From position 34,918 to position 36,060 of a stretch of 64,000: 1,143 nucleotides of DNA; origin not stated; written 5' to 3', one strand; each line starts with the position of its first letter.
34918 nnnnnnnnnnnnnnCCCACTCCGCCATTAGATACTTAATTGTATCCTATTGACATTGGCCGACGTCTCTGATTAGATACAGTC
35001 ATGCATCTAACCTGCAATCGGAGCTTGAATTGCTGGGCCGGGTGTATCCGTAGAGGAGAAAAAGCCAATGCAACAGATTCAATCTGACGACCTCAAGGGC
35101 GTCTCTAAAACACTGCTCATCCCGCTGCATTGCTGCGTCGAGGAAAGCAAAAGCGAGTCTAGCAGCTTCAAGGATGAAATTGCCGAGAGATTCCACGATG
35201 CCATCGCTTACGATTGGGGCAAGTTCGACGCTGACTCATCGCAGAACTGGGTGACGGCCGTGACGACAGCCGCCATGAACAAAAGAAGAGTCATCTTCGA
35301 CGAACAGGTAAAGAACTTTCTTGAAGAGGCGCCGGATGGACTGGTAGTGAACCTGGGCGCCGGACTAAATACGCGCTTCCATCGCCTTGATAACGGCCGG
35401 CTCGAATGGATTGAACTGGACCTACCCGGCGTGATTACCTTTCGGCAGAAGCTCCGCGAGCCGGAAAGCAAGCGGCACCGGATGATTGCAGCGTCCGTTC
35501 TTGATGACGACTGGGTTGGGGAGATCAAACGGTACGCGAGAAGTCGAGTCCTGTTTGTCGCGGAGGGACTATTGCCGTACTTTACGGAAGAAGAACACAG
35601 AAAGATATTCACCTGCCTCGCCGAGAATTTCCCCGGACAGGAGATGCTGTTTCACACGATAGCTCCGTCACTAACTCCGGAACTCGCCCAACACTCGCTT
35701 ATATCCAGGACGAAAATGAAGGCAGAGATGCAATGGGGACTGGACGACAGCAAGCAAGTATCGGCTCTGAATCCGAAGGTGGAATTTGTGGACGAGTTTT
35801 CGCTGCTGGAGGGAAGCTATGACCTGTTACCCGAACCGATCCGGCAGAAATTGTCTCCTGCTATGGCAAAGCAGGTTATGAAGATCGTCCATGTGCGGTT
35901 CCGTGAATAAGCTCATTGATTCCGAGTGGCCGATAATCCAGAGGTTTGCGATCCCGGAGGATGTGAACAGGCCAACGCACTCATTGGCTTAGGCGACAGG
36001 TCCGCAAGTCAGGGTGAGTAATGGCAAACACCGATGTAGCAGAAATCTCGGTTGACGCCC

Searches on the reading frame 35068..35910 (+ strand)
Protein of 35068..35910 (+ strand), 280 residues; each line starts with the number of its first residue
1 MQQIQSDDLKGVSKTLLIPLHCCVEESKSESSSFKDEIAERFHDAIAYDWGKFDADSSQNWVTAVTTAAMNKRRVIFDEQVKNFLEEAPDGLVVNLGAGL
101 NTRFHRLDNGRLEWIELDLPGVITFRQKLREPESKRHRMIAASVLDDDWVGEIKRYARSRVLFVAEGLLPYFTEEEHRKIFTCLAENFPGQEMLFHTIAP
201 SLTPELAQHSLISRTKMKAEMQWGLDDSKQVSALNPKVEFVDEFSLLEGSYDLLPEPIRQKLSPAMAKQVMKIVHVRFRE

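Call 36: search_protein_families(library=pfam, proteins=[window:35068-35910:+], max_evalue=0.001)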
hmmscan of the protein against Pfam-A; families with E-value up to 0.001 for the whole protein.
window:35068-35910:+ (280 aa): 1 family
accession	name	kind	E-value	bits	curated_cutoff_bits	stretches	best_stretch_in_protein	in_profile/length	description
PF04072.20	LCM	-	4.3e-16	59.8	22.3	1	27-183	13-185/187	Leucine carboxyl methyltransferase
